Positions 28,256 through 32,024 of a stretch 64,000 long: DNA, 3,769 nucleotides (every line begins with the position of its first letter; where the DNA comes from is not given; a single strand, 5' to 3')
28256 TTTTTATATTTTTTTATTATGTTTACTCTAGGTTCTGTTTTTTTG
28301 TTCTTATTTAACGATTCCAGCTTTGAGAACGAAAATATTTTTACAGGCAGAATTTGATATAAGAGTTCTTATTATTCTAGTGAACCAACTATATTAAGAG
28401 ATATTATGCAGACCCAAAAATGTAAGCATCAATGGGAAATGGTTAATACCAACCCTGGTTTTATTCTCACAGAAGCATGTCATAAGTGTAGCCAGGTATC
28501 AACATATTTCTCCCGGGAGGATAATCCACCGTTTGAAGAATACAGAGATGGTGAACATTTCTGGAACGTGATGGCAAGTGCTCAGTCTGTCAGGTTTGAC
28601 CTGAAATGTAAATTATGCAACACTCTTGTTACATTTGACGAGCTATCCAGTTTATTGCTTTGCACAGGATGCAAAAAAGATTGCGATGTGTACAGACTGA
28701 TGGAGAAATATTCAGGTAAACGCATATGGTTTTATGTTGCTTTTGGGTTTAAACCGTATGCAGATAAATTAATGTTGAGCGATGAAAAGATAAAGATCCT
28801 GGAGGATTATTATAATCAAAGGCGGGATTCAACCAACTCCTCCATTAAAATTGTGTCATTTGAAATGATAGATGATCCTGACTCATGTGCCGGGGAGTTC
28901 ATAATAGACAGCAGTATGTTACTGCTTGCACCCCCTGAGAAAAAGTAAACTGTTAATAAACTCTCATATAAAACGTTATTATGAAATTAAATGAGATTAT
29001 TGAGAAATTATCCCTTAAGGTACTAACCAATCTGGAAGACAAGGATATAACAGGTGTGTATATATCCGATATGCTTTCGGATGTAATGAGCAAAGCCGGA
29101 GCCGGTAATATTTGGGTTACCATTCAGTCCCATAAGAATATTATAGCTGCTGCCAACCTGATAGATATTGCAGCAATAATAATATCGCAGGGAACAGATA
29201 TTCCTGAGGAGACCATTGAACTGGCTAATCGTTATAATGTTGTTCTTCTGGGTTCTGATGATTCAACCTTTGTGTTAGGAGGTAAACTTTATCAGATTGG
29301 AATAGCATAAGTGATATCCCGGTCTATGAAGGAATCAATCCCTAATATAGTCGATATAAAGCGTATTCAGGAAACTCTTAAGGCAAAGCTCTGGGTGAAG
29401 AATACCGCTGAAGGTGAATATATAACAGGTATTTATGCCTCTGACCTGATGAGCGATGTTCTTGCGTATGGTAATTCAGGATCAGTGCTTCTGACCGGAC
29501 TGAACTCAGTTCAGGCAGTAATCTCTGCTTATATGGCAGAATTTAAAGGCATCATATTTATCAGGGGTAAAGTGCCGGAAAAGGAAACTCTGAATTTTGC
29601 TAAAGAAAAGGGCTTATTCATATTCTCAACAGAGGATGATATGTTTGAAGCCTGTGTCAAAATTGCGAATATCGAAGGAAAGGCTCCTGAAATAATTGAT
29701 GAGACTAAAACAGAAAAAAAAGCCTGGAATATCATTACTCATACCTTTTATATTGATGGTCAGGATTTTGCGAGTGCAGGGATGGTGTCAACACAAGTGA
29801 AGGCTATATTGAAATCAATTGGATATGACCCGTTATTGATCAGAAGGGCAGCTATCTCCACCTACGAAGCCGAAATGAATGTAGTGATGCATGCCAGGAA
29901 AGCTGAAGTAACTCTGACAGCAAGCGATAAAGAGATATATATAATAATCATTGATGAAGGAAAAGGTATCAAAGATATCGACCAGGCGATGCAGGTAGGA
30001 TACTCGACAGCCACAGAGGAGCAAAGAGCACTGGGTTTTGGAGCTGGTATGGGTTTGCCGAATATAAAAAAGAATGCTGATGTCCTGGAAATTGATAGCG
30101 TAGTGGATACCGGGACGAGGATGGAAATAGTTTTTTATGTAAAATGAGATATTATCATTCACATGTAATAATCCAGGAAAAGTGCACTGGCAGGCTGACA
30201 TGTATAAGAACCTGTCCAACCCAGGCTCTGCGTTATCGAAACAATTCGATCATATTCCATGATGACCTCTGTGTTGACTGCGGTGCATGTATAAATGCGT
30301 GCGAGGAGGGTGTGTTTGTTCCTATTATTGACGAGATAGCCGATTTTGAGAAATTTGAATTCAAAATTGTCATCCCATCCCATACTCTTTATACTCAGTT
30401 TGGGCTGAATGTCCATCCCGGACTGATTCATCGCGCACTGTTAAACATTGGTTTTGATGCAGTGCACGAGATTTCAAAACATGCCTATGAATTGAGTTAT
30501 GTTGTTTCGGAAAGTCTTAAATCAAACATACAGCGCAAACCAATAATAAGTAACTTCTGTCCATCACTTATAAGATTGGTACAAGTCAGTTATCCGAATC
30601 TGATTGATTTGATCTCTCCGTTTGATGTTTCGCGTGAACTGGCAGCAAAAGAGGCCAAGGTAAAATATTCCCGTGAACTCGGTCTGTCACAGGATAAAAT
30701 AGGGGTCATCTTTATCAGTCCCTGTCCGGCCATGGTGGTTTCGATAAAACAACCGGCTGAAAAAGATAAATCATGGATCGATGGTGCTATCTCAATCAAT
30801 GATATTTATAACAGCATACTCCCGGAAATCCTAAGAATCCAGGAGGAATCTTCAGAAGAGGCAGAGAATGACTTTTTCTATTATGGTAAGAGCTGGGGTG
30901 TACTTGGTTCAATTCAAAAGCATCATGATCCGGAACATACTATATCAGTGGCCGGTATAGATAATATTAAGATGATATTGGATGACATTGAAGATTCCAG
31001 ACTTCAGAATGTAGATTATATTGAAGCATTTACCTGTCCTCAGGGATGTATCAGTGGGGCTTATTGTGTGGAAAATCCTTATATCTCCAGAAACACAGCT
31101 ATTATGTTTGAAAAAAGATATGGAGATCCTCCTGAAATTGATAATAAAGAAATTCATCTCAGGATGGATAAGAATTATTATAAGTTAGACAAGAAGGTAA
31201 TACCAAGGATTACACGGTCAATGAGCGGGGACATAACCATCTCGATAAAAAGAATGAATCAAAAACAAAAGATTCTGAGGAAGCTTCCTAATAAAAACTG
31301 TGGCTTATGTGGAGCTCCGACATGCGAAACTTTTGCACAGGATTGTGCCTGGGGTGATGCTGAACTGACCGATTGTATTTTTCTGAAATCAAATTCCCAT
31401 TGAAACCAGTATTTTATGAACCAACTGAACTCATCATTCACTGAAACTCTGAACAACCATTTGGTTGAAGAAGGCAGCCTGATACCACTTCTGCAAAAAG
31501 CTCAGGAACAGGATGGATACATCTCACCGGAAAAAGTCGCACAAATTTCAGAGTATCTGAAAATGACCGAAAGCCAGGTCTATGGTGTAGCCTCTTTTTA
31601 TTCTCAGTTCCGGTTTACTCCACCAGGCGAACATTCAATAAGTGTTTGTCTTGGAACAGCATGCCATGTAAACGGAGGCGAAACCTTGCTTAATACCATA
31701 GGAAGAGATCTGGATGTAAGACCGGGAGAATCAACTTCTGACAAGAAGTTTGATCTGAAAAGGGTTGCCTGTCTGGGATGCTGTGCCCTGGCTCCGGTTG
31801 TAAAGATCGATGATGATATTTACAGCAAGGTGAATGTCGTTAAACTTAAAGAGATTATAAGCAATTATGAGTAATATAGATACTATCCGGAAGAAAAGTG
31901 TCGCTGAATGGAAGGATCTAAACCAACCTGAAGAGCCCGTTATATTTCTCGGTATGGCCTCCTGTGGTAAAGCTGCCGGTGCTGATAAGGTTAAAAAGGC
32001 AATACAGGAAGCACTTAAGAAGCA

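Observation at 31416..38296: Five translationally coupled genes join a NuoE/NuoF/NuoG-like module to an NfnA/NfnB-like module: candidate uncharacterised flavin-based electron-bifurcating complex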

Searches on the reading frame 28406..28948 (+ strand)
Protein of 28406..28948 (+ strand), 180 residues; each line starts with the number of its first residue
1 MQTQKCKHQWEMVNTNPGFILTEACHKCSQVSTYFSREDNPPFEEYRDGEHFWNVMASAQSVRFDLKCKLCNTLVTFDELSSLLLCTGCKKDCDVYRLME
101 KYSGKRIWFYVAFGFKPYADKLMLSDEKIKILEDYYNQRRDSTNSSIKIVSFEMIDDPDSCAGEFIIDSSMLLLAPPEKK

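Call 3: search_protein_families(library=pfam, proteins=[window:28406-28948:+])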
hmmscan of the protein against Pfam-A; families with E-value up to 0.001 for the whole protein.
window:28406-28948:+ (180 aa): 0 families

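Call 4: search_protein_families(library=ncbifam, proteins=[window:28406-28948:+])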
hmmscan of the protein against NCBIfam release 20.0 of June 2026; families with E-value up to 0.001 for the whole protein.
window:28406-28948:+ (180 aa): 0 families

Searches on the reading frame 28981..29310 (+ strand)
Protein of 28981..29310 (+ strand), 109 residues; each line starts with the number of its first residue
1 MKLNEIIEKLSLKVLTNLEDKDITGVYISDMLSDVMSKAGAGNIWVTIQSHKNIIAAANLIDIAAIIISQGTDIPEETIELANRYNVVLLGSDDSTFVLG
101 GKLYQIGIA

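Call 3: search_protein_families(library=pfam, proteins=[window:28981-29310:+])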
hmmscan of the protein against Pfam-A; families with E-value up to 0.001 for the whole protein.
window:28981-29310:+ (109 aa): 2 families
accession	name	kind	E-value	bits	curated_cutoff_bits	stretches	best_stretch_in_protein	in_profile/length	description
PF02603.21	Hpr_kinase_N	-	6.4e-08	33.1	24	1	61-99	79-117/125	HPr Serine kinase N terminus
PF07085.17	DRTGG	-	4e-05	23.8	25.2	1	6-98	2-97/105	DRTGG domain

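Call 4: search_protein_families(library=ncbifam, proteins=[window:28981-29310:+])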
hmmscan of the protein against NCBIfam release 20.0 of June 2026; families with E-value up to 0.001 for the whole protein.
window:28981-29310:+ (109 aa): 1 family
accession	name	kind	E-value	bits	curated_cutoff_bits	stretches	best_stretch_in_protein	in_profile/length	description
NF011440.0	PRK14869.1-2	equivalog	2.1e-05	23.3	746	1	3-98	137-232/541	putative manganese-dependent inorganic diphosphatase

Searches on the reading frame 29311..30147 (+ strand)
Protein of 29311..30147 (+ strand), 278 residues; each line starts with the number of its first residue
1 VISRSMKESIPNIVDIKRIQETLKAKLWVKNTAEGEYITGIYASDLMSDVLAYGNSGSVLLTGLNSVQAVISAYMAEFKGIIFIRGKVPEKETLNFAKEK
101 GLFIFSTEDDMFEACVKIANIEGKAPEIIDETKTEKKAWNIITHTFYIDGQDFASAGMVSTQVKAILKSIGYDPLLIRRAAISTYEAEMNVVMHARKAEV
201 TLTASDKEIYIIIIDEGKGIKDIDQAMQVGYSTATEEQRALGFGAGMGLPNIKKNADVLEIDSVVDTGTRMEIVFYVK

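Call 3: search_protein_families(library=pfam, proteins=[window:29311-30147:+])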
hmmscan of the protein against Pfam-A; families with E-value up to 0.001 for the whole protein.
window:29311-30147:+ (278 aa): 3 families
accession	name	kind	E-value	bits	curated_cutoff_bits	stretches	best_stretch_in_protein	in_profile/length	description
PF02518.31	HATPase_c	-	2.5e-06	28.3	26.4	1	191-274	17-106/111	Histidine kinase-, DNA gyrase B-, and HSP90-like ATPase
PF07085.17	DRTGG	-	1.2e-05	25.5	25.2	1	19-119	2-103/105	DRTGG domain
PF13581.12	HATPase_c_2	-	4.7e-05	23.8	27.4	1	159-272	11-124/127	Histidine kinase-like ATPase domain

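Call 4: search_protein_families(library=ncbifam, proteins=[window:29311-30147:+])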
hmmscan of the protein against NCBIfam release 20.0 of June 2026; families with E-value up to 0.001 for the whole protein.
window:29311-30147:+ (278 aa): 1 family
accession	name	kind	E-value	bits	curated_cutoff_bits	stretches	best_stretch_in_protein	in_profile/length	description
TIGR01925.2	spIIAB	equivalog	8e-15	55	135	1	186-274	44-133/137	anti-sigma F factor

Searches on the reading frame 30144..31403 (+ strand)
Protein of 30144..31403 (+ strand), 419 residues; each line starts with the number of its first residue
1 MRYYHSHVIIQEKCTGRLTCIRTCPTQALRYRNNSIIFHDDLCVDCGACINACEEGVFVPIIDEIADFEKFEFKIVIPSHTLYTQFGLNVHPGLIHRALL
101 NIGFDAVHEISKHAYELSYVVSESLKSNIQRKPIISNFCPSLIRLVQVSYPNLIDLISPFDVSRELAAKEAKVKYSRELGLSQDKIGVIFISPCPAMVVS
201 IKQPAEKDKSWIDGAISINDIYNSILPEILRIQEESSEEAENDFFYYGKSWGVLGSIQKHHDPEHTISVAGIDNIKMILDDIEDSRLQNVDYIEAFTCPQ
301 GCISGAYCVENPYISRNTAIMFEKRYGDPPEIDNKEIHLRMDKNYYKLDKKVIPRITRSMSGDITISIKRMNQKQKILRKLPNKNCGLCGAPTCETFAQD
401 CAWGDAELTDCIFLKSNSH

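Call 3: search_protein_families(library=pfam, proteins=[window:30144-31403:+])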
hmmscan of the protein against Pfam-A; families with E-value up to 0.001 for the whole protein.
window:30144-31403:+ (419 aa): 7 families
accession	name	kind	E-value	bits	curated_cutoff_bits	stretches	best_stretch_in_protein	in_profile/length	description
PF02906.19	Fe_hyd_lg_C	-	6.8e-25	88.6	22.1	1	88-306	23-245/245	Iron only hydrogenase large subunit, C-terminal domain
PF04060.18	FeS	-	5.8e-10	39.2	23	1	381-413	1-33/33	Putative Fe-S cluster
PF13237.11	Fer4_10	-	2.7e-06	27.6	25.5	1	8-53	3-52/53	4Fe-4S dicluster domain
PF13187.11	Fer4_9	-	9.6e-06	26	27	1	13-56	1-50/52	4Fe-4S dicluster domain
PF12837.12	Fer4_6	-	2.8e-05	24.3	25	1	41-58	7-24/24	4Fe-4S binding domain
PF00037.32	Fer4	-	9.7e-05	22.5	21.1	0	37-57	2-22/24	4Fe-4S binding domain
PF12838.12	Fer4_7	-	0.0001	23.1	27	1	13-56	1-51/52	4Fe-4S dicluster domain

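Call 4: search_protein_families(library=ncbifam, proteins=[window:30144-31403:+])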
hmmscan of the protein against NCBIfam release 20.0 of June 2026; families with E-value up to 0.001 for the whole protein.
window:30144-31403:+ (419 aa): 40 families (the best 25 are shown)
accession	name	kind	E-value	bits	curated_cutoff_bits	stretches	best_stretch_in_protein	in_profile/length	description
TIGR04105.1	FeFe_hydrog_B1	subfamily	1.2e-27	96.8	450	1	19-311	165-461/462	monomeric [FeFe] hydrogenase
TIGR02512.1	FeFe_hydrog_A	subfamily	1.7e-19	70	405.95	1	14-219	9-244/375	[FeFe] hydrogenase, group A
NF040763.1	FeFe_hydrog_A6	exception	4.1e-16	58.5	765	1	39-221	186-384/571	NADH-dependent [FeFe] hydrogenase, group A6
NF005506.0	PRK07118.1-5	equivalog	4.2e-11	42.8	388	1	11-59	140-188/279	Fe-S cluster domain-containing protein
NF040762.1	Hydr_FeFe_Clost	exception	5e-11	41.9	900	1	85-221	243-383/572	ferredoxin hydrogenase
NF041836.1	rnfB_Methano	equivalog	1.1e-09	38.1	445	1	13-59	142-189/265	Rnf electron transport complex subunit RnfB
NF005505.0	PRK07118.1-4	equivalog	3.2e-09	36.6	378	1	13-59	142-189/265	Fe-S cluster domain-containing protein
TIGR04041.1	activase_YjjW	hypoth_equivalog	1e-08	35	250.2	1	11-55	40-84/276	YjjW family glycine radical enzyme activase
NF005503.0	PRK07118.1-2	equivalog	1.2e-07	31.3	252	1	13-57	139-183/292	RnfABCDGE type electron transport complex subunit B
TIGR01944.1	rnfB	subfamily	1.8e-07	30.9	68.7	0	375-412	38-74/190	RnfABCDGE type electron transport complex subunit B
NF058577.1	FdxA_fam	equivalog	3.8e-07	30.2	65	1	9-54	4-49/52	4Fe-4S ferredoxin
NF038196.1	ferrodoxin_EFR1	subfamily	3.9e-07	30.4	75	1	6-54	178-225/242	EFR1 family ferrodoxin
NF043069.1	T4HPD_activ_SAM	equivalog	4.9e-07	29.4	425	1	8-55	47-94/299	trans-4-hydroxy-L-proline dehydratase activase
NF003195.0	PRK04165.1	equivalog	5.3e-07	28.9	306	1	376-416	7-47/450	acetyl-CoA decarbonylase/synthase complex subunit gamma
NF043039.1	HgcAB_like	equivalog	6.5e-07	29.3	285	1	9-56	297-347/350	HgcAB-like fusion protein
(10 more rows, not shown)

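Call 28: search_solved_structures(query=window:30144-31403:+, max_evalue=0.001, show_alignments=2)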
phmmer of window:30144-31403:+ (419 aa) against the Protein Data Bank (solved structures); distinct sequences matched with E-value up to 0.001: 57.
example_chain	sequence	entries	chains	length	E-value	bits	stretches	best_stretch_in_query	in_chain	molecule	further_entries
8a6t_A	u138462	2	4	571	2.9e-15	59.5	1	42-226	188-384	Electron bifurcating hydrogenase subunit HydA1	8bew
7qv7_D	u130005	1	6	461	6.5e-14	55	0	268-306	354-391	Hydrogen dependent carbon dioxide reductase subunit HydA2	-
7p5h_A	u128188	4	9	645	1.3e-10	44.1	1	42-201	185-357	Fe-hydrogenase, subunit alpha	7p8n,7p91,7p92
7qhf_A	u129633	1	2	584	2.2e-10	43.4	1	37-257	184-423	Iron hydrogenase 1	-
5la3_A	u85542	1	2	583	4.2e-10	42.5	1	37-257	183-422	Iron hydrogenase 1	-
6gm1_A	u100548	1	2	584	4.4e-10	42.4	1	37-257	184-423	Iron hydrogenase 1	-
6gm0_A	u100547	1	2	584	5.7e-10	42.1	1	37-257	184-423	Iron hydrogenase 1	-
1c4a_A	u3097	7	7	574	5.7e-10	42.1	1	37-257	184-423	PROTEIN (FE-ONLY HYDROGENASE) | PROTEIN (PERIPLASMIC HYDROGENASE 1) | Iron hydrogenase 1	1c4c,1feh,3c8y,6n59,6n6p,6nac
6gly_A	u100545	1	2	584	6.5e-10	41.9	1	37-257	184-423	Iron hydrogenase 1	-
4xdd_A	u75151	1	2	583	6.8e-10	41.8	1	37-257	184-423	Iron hydrogenase 1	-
4xdc_A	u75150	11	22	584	6.8e-10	41.8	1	37-257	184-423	Iron hydrogenase 1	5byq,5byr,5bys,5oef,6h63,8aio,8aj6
6gm2_A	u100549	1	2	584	7.2e-10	41.7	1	37-257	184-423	Iron hydrogenase 1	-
8cjy_A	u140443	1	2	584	7.5e-10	41.7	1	37-257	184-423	Iron hydrogenase 1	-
9rjq_A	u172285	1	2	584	7.5e-10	41.7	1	37-257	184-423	Iron hydrogenase 1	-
6gm8_A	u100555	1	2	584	7.9e-10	41.6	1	37-257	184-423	Iron hydrogenase 1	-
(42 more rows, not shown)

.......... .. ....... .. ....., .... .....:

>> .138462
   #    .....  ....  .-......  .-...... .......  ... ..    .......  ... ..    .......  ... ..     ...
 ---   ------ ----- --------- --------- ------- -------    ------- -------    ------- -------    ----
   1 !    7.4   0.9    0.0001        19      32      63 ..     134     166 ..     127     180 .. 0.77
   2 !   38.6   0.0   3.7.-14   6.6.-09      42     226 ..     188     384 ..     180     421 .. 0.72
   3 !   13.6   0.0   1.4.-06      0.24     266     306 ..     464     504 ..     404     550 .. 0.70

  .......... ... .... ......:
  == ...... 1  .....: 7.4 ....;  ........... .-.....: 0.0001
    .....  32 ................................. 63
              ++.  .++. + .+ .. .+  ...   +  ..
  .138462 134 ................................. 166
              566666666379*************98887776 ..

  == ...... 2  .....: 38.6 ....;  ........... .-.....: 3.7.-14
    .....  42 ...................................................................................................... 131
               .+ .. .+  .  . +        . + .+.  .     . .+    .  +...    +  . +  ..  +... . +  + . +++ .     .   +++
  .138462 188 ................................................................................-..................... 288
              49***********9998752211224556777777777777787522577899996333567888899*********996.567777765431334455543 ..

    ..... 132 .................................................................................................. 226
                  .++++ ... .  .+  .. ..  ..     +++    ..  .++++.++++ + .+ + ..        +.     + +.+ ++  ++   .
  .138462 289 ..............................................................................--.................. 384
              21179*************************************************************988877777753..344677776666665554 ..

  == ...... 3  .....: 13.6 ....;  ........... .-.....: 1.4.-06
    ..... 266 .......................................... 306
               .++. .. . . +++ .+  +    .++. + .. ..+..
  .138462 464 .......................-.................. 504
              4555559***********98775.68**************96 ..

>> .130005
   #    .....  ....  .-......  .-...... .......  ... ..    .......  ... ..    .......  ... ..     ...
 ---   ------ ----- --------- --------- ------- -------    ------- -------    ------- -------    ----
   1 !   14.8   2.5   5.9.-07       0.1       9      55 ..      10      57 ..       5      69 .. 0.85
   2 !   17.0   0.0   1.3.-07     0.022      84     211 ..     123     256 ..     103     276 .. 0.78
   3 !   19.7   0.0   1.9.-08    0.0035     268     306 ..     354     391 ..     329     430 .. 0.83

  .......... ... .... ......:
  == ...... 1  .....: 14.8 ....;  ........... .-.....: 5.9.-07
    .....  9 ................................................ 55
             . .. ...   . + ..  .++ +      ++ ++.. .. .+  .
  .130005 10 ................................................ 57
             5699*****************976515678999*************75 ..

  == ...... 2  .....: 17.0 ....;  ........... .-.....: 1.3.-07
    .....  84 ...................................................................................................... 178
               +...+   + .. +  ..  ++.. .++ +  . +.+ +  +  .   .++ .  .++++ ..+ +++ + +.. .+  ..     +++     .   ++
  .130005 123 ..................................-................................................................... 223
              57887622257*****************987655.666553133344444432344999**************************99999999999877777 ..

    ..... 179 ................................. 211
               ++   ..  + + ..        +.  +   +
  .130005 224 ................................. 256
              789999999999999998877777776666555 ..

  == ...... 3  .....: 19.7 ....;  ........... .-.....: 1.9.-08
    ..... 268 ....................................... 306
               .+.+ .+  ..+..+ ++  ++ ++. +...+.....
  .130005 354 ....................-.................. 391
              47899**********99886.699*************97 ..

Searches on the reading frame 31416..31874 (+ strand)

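Call 3: search_protein_families(library=pfam, proteins=[window:31416-31874:+])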
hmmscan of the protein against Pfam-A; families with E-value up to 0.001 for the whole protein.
window:31416-31874:+ (152 aa): 1 family
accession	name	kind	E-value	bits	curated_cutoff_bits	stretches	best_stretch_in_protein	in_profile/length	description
PF01257.25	2Fe-2S_thioredx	-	4.3e-48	163.3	24.8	1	10-151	3-144/145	Thioredoxin-like [2Fe-2S] ferredoxin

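Call 4: search_protein_families(library=ncbifam, proteins=[window:31416-31874:+])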
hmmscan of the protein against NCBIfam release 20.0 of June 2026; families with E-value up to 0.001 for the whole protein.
window:31416-31874:+ (152 aa): 9 families
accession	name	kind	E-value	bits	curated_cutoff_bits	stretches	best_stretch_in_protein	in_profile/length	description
NF005722.0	PRK07539.1-2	equivalog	3.6e-42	144.1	141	1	6-151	11-156/157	NADH-quinone oxidoreductase subunit NuoE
TIGR01958.1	nuoE_fam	subfamily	7.7e-40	136.4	142.4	1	21-152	17-148/148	NADH-quinone oxidoreductase subunit NuoE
NF005747.0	PRK07571.1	equivalog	2.2e-37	128.4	224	1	10-147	27-164/173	bidirectional hydrogenase complex protein HoxE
NF005725.0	PRK07539.1-5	equivalog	6.1e-36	123.7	220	1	20-152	39-172/174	NADH-quinone oxidoreductase subunit NuoE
NF004638.0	PRK05988.1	equivalog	9.2e-36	123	198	1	7-150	13-156/159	formate dehydrogenase subunit gamma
NF005721.0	PRK07539.1-1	equivalog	8e-33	113.9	308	1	20-149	46-175/292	NADH-quinone oxidoreductase subunit NuoE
NF005724.0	PRK07539.1-4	equivalog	2.8e-28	99.3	280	1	20-151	40-172/240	NADH-quinone oxidoreductase subunit NuoE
NF009040.0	PRK12373.1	equivalog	3.2e-27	96.3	514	1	20-151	37-169/400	NADH-quinone oxidoreductase subunit E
NF005723.0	PRK07539.1-3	equivalog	2.1e-23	82.9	226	1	24-141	28-146/158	NADH-quinone oxidoreductase subunit NuoE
